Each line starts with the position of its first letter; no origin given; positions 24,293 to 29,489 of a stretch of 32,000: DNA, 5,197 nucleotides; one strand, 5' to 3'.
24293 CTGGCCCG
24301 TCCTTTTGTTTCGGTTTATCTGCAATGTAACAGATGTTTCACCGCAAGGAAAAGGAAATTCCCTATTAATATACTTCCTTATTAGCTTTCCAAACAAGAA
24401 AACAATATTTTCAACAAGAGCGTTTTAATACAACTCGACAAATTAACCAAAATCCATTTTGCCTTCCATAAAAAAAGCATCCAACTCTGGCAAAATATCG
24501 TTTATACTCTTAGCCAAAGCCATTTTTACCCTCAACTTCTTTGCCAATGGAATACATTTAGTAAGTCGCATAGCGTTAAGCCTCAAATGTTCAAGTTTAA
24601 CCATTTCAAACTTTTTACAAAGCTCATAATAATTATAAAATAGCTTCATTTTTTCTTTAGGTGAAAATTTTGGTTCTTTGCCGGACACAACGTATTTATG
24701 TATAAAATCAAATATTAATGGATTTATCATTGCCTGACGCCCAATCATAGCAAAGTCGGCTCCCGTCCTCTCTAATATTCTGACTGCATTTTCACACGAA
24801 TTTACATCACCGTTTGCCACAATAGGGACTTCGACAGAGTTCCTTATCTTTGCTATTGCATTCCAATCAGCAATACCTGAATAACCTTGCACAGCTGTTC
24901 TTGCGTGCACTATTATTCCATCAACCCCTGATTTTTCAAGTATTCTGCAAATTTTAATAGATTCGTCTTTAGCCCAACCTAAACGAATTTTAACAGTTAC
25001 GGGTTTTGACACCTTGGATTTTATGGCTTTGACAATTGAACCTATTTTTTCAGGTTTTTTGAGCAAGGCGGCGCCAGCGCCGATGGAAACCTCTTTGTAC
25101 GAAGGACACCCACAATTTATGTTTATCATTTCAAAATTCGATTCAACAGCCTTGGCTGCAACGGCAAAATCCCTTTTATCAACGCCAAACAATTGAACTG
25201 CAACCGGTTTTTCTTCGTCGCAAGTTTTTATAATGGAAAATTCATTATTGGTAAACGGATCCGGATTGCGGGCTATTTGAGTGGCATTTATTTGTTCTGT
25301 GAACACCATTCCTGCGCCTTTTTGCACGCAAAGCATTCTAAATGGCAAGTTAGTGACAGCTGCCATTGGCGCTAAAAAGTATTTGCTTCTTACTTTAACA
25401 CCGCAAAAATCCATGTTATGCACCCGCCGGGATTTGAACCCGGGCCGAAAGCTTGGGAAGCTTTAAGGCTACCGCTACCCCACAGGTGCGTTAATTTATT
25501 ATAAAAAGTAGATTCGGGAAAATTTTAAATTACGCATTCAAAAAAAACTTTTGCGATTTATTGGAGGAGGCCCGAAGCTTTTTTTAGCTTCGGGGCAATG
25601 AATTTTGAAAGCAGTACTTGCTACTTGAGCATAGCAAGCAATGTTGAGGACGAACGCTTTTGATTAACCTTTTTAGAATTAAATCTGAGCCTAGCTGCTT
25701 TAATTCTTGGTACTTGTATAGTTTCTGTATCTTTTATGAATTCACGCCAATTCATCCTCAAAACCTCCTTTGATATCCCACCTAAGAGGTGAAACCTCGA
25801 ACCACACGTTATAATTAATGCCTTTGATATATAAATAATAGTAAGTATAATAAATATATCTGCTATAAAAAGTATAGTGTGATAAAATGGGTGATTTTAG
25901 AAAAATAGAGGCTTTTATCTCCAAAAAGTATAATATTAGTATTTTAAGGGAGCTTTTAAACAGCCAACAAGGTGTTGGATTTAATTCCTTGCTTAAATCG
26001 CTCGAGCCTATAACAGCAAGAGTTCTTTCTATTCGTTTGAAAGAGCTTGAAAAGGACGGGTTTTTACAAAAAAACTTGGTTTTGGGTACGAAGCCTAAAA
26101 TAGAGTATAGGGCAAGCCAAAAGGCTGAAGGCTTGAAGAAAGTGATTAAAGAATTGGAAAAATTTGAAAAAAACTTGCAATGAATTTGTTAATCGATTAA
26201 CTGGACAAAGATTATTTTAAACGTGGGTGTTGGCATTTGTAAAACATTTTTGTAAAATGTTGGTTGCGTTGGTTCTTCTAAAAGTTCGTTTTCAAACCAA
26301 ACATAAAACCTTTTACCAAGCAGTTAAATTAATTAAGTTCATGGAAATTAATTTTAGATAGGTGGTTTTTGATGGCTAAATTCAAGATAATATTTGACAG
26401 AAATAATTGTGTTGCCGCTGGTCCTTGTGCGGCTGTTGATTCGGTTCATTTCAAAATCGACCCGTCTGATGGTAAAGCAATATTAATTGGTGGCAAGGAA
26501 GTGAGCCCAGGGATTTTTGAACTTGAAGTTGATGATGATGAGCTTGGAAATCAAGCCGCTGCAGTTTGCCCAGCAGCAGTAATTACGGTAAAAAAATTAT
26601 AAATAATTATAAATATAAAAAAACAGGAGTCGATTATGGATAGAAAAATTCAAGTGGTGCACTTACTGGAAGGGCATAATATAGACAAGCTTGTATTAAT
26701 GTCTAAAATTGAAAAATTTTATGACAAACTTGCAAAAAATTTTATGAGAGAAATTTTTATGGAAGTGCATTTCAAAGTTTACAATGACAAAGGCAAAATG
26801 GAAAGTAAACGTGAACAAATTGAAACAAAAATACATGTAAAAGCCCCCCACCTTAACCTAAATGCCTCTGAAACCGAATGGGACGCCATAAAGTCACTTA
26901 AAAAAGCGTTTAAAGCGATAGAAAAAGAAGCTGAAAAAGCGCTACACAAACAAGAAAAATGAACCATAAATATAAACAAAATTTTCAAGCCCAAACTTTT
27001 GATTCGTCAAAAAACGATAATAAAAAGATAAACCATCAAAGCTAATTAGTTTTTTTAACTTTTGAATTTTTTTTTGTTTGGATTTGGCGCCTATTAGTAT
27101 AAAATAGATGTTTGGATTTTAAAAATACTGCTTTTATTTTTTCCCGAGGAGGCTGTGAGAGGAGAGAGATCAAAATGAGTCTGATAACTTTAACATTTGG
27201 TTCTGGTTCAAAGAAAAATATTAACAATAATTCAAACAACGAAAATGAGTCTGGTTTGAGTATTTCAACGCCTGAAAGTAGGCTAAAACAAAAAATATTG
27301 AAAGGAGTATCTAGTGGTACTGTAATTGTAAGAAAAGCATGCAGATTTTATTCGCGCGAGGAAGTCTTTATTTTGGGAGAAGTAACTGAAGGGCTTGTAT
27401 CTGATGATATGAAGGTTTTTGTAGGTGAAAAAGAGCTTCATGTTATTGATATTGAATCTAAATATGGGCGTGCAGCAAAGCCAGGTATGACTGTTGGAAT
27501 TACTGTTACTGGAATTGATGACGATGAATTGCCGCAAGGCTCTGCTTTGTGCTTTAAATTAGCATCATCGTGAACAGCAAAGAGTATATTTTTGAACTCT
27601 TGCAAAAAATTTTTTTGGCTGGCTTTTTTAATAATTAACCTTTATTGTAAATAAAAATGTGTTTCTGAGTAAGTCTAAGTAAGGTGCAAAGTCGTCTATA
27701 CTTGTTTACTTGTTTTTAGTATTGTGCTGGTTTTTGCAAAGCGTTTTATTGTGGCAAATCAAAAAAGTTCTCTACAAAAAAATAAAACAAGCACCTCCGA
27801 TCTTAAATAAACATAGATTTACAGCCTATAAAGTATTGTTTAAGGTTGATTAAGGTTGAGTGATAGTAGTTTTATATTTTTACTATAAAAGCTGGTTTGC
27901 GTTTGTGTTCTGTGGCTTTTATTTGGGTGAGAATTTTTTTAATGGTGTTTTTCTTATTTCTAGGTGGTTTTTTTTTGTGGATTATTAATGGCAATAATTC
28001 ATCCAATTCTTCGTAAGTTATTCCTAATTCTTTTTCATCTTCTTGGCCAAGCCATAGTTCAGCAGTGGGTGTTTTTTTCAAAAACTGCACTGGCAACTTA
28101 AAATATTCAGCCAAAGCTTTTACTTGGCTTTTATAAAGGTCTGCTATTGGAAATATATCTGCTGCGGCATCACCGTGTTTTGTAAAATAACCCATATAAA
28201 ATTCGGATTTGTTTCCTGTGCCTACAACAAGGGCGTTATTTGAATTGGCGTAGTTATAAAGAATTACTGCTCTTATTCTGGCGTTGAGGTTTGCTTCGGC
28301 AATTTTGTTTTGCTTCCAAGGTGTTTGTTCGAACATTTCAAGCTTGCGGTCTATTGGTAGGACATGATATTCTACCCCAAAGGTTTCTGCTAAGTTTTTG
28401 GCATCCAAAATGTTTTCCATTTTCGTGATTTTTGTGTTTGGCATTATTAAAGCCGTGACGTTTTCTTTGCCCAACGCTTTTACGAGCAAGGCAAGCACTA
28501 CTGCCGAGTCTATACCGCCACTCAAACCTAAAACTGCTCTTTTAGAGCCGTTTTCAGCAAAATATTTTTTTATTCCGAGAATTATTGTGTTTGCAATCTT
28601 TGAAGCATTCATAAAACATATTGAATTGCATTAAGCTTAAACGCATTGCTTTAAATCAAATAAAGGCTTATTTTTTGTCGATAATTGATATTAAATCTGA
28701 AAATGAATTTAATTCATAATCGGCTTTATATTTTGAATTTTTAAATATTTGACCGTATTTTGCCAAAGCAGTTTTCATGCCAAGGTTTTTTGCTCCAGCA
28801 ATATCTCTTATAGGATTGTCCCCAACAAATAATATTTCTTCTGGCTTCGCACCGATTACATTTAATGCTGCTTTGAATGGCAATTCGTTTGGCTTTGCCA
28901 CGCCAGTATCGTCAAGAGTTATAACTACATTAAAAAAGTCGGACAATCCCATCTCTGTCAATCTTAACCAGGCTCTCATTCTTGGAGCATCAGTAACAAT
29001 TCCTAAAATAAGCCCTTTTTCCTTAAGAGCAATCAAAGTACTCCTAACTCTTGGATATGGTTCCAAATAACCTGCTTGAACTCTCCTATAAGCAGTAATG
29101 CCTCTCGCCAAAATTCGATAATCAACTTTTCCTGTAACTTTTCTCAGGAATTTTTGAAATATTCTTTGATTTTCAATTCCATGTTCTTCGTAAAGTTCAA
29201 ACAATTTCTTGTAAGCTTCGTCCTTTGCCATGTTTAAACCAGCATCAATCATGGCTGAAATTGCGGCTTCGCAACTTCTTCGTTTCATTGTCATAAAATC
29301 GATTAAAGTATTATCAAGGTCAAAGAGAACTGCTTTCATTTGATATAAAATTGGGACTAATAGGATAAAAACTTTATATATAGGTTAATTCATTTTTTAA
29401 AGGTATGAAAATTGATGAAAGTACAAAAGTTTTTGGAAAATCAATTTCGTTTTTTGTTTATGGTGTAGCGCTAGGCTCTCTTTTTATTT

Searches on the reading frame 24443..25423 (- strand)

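Call 13: search_protein_families(library=pfam, proteins=[window:24443-25423:-])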
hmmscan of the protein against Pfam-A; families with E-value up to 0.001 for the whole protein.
window:24443-25423:- (326 aa): 3 families
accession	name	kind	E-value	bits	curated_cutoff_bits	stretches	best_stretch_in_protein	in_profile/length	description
PF01207.24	Dus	-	6.1e-71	239.5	20.4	1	17-314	2-302/311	Dihydrouridine synthase (Dus)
PF01180.27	DHO_dh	-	2.6e-06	27.3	27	1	70-176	93-195/291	Dihydroorotate dehydrogenase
PF01680.23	SOR_SNZ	-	0.00047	20.5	27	0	129-170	60-96/207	SOR/SNZ family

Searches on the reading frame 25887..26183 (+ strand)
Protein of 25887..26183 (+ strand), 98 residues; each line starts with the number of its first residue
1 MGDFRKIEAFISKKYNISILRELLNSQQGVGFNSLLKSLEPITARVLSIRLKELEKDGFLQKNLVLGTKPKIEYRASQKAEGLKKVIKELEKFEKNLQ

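Call 13: search_protein_families(library=pfam, proteins=[window:25887-26183:+])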
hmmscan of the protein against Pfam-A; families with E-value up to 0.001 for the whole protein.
window:25887-26183:+ (98 aa): 1 family
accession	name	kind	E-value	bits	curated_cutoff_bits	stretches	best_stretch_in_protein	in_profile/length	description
PF01638.23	HxlR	-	1.2e-13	51.1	20.8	1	11-95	2-84/91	HxlR-like helix-turn-helix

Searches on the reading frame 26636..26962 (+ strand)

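Call 13: search_protein_families(library=pfam, proteins=[window:26636-26962:+])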
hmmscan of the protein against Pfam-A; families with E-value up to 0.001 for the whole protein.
window:26636-26962:+ (108 aa): 1 family
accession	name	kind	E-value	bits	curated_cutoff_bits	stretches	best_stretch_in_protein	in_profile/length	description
PF02482.25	Ribosomal_S30AE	-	4.1e-05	24.7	23.7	1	24-106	17-87/88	Sigma 54 modulation protein / S30EA ribosomal protein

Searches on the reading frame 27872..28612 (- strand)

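Call 13: search_protein_families(library=pfam, proteins=[window:27872-28612:-])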
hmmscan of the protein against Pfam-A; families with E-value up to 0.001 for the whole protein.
window:27872-28612:- (246 aa): 4 families
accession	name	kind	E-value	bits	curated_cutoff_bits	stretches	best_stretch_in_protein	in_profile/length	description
PF02540.23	NAD_synthase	-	2.4e-78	263.1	21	1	8-240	3-241/242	NAD synthase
PF03054.22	tRNA_Me_trans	-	2.3e-08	34.4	20.6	1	25-88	2-73/202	tRNA methyl transferase HUP domain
PF06508.19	QueC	-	6.9e-05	22.9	22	1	25-99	1-72/210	Queuosine biosynthesis protein QueC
PF00733.27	Asn_synthase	-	0.00052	20.2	21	1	30-172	24-167/354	Asparagine synthase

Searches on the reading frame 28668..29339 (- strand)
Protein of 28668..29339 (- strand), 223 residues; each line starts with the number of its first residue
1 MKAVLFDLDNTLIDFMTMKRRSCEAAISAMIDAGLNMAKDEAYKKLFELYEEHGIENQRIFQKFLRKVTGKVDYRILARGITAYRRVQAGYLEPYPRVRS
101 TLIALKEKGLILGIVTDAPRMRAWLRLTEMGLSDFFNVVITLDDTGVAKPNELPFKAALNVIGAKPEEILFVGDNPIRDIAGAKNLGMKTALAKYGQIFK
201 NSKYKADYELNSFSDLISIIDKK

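Call 13: search_protein_families(library=pfam, proteins=[window:28668-29339:-])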
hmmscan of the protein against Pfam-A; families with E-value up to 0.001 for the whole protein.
window:28668-29339:- (223 aa): 4 families
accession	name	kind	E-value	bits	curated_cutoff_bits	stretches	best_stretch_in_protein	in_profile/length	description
PF13419.12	HAD_2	-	1.2e-29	104.1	23.8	1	4-192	1-177/178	Haloacid dehalogenase-like hydrolase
PF00702.32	Hydrolase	-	1.5e-29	104.2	26.4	1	1-187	1-191/191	haloacid dehalogenase-like hydrolase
PF13242.12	Hydrolase_like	-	2.5e-12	47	22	1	148-197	3-52/75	HAD-hyrolase-like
PF12710.13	HAD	-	1e-06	29.7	27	1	4-180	1-185/189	haloacid dehalogenase-like hydrolase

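Call 29: find_encoding_contigs(protein=window:28668-29339:-, flank=10000, max_places=6)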
Protein window:28668-29339:- (223 aa): 3 contigs read that carry it; 3 places shown.
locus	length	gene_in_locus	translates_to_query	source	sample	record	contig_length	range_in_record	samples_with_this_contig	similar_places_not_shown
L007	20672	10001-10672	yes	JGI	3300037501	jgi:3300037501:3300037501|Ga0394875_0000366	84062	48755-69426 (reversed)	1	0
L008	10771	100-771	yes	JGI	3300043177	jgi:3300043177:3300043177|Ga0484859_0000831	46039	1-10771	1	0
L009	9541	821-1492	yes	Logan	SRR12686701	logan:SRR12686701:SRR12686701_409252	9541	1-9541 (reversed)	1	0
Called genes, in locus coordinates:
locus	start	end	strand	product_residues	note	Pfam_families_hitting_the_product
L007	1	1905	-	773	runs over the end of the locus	PF01921:tRNA-synt_1f, PF03483:B3_4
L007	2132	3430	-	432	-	PF02403:Seryl_tRNA_N, PF00587:tRNA-synt_2b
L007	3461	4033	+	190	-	PF00588:SpoU_methylase (weak), PF01994:Trm56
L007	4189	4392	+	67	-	-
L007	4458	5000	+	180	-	PF02002:TFIIE_alpha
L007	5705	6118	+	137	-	-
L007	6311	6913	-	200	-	-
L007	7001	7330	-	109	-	PF05239:PRC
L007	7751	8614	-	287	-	PF02899:Phage_int_SAM_1, PF13495:Phage_int_SAM_4, PF00589:Phage_integrase, PF22823:MrpR_C_cat (weak)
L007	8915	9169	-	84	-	-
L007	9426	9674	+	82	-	-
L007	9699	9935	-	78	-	-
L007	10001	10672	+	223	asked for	PF00702:Hydrolase, PF12710:HAD (weak), PF13419:HAD_2, PF13242:Hydrolase_like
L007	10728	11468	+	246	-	PF02540:NAD_synthase, PF03054:tRNA_Me_trans (faint)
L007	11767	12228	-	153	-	-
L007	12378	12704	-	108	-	-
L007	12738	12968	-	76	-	PF13459:Fer4_15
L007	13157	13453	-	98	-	PF01638:HxlR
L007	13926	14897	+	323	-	PF01207:Dus, PF01180:DHO_dh (faint)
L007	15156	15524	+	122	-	-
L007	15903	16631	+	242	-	-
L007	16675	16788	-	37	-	-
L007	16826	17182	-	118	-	-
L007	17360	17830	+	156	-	-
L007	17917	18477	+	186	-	PF00293:NUDIX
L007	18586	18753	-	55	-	-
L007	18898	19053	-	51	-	-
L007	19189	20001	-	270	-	PF00696:AA_kinase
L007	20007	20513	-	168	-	PF00293:NUDIX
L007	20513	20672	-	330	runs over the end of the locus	PF22700:MVD-like_N, PF00288:GHMP_kinases_N, PF18376:MDD_C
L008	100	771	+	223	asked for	PF00702:Hydrolase, PF12710:HAD (weak), PF13419:HAD_2, PF13242:Hydrolase_like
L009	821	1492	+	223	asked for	PF00702:Hydrolase, PF12710:HAD (weak), PF13419:HAD_2, PF13242:Hydrolase_like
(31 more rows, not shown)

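Call 54: find_homologous_proteins(query=L007:2132-3430:-, max_evalue=1e-100)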
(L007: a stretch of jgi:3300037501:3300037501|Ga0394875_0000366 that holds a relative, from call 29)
Query L007:2132-3430:- (432 aa): 7310 proteins with E <= 1e-100 among 8000 candidates; the best 120 are listed.
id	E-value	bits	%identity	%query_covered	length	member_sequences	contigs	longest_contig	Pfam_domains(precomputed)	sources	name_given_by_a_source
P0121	1.6e-273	925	94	100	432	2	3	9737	PF00587.31,PF02403.28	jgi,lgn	jgi:seryl-tRNA synthetase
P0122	3.6e-219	746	74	100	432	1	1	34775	PF00587.31,PF02403.28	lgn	-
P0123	3.2e-213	726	73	97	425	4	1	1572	PF00587.31,PF02403.28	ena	-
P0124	1.9e-210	717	71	99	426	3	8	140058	PF00587.31,PF02403.28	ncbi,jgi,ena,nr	ncbi:MAG TPA: serine--tRNA ligase [archaeon]|nr:serine--tRNA ligase [archaeon]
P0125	4.8e-210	716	74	98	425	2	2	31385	PF00587.31,PF02403.28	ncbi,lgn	-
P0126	8.1e-209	712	71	97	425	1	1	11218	PF00587.31,PF02403.28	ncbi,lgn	-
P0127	2.1e-208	711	72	99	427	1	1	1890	PF00587.31,PF02403.28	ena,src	-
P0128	2.9e-207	707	72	97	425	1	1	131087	PF00587.31,PF02403.28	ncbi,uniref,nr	ncbi:MAG: serine--tRNA ligase [Candidatus Diapherotrites archaeon]|uniref:Serine--tRNA ligase n=1 Ta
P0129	2.9e-205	700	71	100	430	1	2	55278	PF00587.31,PF02403.28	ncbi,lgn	-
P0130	2.8e-204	697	71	98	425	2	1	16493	PF00587.31,PF02403.28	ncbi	-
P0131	2.4e-203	694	71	97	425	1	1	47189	PF00587.31,PF02403.28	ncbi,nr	ncbi:Serine--tRNA ligase [uncultured archaeon]|nr:Serine--tRNA ligase [uncultured archaeon]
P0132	7.6e-202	689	70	99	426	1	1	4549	PF00587.31,PF02403.28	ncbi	-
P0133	1.1e-201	688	69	98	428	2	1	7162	PF00587.31,PF02403.28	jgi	-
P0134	6.0e-201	686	69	97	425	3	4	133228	PF00587.31,PF02403.28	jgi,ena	-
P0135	8.1e-201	686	70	98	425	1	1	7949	PF00587.31,PF02403.28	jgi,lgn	-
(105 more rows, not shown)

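Call 55: find_encoding_contigs(protein=P0121, flank=10000, max_places=5)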
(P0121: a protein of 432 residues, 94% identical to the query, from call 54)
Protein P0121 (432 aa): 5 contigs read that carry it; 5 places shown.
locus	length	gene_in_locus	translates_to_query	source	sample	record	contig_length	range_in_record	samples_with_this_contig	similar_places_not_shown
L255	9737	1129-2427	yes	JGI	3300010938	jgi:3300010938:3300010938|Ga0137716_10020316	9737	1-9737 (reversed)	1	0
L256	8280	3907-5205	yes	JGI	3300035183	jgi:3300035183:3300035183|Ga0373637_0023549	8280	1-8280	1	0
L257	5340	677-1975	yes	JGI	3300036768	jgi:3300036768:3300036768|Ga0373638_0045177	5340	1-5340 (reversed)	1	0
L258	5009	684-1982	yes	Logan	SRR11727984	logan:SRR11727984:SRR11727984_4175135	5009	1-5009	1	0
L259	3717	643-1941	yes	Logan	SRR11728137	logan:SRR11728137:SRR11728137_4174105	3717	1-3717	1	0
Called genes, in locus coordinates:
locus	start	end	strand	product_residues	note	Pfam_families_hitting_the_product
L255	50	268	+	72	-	-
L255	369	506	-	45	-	-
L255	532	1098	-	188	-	PF00588:SpoU_methylase (weak), PF01994:Trm56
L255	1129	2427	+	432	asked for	PF02403:Seryl_tRNA_N, PF00587:tRNA-synt_2b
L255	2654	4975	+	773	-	PF01921:tRNA-synt_1f, PF03483:B3_4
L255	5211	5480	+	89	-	-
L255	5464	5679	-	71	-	-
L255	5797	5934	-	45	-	-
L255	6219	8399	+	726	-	-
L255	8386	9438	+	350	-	PF00348:polyprenyl_synt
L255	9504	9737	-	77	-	?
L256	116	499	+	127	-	PF05239:PRC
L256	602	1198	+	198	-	-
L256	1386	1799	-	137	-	-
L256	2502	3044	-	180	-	PF02002:TFIIE_alpha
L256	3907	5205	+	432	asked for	PF02403:Seryl_tRNA_N, PF00587:tRNA-synt_2b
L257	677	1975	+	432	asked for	PF02403:Seryl_tRNA_N, PF00587:tRNA-synt_2b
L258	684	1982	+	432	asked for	PF02403:Seryl_tRNA_N, PF00587:tRNA-synt_2b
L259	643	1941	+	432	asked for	PF02403:Seryl_tRNA_N, PF00587:tRNA-synt_2b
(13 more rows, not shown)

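Call 56: find_encoding_contigs(protein=P0122, flank=10000, max_places=3)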
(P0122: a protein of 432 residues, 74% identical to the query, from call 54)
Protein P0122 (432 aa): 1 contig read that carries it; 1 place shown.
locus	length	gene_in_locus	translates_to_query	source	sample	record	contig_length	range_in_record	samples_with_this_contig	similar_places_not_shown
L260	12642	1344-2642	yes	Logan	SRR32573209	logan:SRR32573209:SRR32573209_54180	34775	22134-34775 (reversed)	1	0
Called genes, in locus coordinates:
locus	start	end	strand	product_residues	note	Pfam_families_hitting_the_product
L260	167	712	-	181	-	PF02002:TFIIE_alpha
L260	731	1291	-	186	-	PF01994:Trm56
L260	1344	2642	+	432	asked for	PF02403:Seryl_tRNA_N, PF00587:tRNA-synt_2b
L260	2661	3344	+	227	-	-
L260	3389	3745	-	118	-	PF00581:Rhodanese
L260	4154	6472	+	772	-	PF01921:tRNA-synt_1f, PF03483:B3_4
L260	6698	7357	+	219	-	PF14528:LAGLIDADG_3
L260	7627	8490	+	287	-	-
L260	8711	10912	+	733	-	-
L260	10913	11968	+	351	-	PF00348:polyprenyl_synt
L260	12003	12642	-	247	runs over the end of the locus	PF06745:ATPase, PF13481:AAA_25 (weak)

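Call 72: list_cluster_members(proteins=[L007:2132-3430:-, L010:19839-20846:-])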
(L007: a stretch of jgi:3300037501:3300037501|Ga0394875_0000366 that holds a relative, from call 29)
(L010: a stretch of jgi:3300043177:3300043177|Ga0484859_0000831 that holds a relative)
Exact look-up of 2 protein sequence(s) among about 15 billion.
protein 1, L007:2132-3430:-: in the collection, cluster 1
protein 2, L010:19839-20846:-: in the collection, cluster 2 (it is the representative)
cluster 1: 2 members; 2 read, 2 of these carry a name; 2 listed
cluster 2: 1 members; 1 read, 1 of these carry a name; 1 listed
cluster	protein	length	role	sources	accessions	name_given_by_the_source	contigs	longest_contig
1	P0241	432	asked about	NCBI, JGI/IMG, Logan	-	seryl-tRNA synthetase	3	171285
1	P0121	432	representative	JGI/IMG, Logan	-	seryl-tRNA synthetase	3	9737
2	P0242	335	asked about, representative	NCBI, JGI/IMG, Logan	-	flagellar protein FlaJ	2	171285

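Call 73: find_encoding_contigs(protein=P0241, flank=10000, max_places=4)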
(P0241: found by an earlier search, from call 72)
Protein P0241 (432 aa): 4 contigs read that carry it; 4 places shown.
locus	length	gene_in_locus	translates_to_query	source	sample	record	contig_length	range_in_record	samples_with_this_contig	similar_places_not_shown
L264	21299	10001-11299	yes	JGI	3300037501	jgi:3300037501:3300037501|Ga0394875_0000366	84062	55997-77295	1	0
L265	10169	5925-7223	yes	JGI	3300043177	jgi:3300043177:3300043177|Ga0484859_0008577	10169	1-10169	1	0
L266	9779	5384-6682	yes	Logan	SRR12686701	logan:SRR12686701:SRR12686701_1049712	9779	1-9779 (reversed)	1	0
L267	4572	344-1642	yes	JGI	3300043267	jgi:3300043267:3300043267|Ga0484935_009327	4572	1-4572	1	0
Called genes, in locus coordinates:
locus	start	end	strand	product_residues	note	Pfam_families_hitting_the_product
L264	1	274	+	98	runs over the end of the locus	PF01638:HxlR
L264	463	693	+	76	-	PF13459:Fer4_15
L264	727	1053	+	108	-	-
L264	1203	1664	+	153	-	-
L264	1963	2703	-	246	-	PF02540:NAD_synthase, PF03054:tRNA_Me_trans (faint)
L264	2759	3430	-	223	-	PF00702:Hydrolase, PF12710:HAD (weak), PF13419:HAD_2, PF13242:Hydrolase_like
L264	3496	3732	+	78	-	-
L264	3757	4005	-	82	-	-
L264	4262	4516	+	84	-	-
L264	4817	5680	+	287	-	PF02899:Phage_int_SAM_1, PF13495:Phage_int_SAM_4, PF00589:Phage_integrase, PF22823:MrpR_C_cat (weak)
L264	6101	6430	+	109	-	PF05239:PRC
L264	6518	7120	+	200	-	-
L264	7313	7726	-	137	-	-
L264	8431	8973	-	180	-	PF02002:TFIIE_alpha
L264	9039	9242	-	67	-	-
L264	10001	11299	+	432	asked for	PF02403:Seryl_tRNA_N, PF00587:tRNA-synt_2b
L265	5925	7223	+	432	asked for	PF02403:Seryl_tRNA_N, PF00587:tRNA-synt_2b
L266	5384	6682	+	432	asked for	PF02403:Seryl_tRNA_N, PF00587:tRNA-synt_2b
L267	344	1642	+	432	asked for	PF02403:Seryl_tRNA_N, PF00587:tRNA-synt_2b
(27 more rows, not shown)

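Call 74: find_encoding_contigs(protein=P0242, flank=10000, max_places=3)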
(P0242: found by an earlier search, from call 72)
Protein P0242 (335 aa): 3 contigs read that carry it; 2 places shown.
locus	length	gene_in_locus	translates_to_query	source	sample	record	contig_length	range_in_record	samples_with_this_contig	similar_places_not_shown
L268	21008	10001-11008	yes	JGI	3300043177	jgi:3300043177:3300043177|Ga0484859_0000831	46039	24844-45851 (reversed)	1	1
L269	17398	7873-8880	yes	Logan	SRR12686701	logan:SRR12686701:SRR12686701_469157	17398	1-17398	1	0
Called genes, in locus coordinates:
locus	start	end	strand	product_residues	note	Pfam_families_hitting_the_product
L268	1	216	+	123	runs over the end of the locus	PF00294:PfkB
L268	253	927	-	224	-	PF24656:CEPT76_peptidase (weak)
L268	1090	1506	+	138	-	-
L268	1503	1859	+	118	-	-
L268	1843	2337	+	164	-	-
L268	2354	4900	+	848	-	PF00092:VWA, PF13519:VWA_2 (weak)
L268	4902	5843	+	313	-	-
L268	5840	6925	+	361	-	-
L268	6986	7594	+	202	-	-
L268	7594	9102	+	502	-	PF00437:T2SSE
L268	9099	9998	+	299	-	PF00482:T2SSF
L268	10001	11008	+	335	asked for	PF00482:T2SSF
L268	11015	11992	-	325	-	-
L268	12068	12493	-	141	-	-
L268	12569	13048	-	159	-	PF01467:CTP_transf_like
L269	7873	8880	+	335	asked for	PF00482:T2SSF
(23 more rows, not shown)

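Call 79: search_protein_families(library=pfam, proteins=[L007:4189-4392:+, L007:5705-6118:+, L007:6311-6913:-], max_evalue=0.01)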
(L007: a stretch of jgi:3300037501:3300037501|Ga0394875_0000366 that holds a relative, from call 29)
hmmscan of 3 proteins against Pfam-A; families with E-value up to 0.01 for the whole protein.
L007:4189-4392:+ (67 aa): 0 families

L007:5705-6118:+ (137 aa): 0 families

L007:6311-6913:- (200 aa): 1 family
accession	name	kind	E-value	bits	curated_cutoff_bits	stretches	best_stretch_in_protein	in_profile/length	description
PF00165.29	HTH_AraC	-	0.0022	18.5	26.6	1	20-42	14-36/42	Bacterial regulatory helix-turn-helix proteins, AraC family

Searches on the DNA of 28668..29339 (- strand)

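Call 64: search_rna_families(sources=[L255, L007], threshold=gathering)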
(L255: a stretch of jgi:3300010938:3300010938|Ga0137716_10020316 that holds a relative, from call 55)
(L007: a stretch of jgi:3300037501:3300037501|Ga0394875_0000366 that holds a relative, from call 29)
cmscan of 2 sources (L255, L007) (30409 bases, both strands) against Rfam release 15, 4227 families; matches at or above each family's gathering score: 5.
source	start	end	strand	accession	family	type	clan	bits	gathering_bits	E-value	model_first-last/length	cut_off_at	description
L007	5198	5272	+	RF00005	tRNA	Gene; tRNA;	CL00001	63.2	29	1.1e-11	1-71/71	no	tRNA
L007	13851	13921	+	RF00005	tRNA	Gene; tRNA;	CL00001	61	29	4.4e-11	1-71/71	no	tRNA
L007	1933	2080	-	RF00005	tRNA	Gene; tRNA;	CL00001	52.4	29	1.1e-08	1-71/71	no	tRNA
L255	2481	2631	+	RF00005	tRNA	Gene; tRNA;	CL00001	52.1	29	1.2e-08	1-71/71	no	tRNA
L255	5035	5174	+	RF00005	tRNA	Gene; tRNA;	CL00001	45.5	29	8.3e-07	1-71/71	no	tRNA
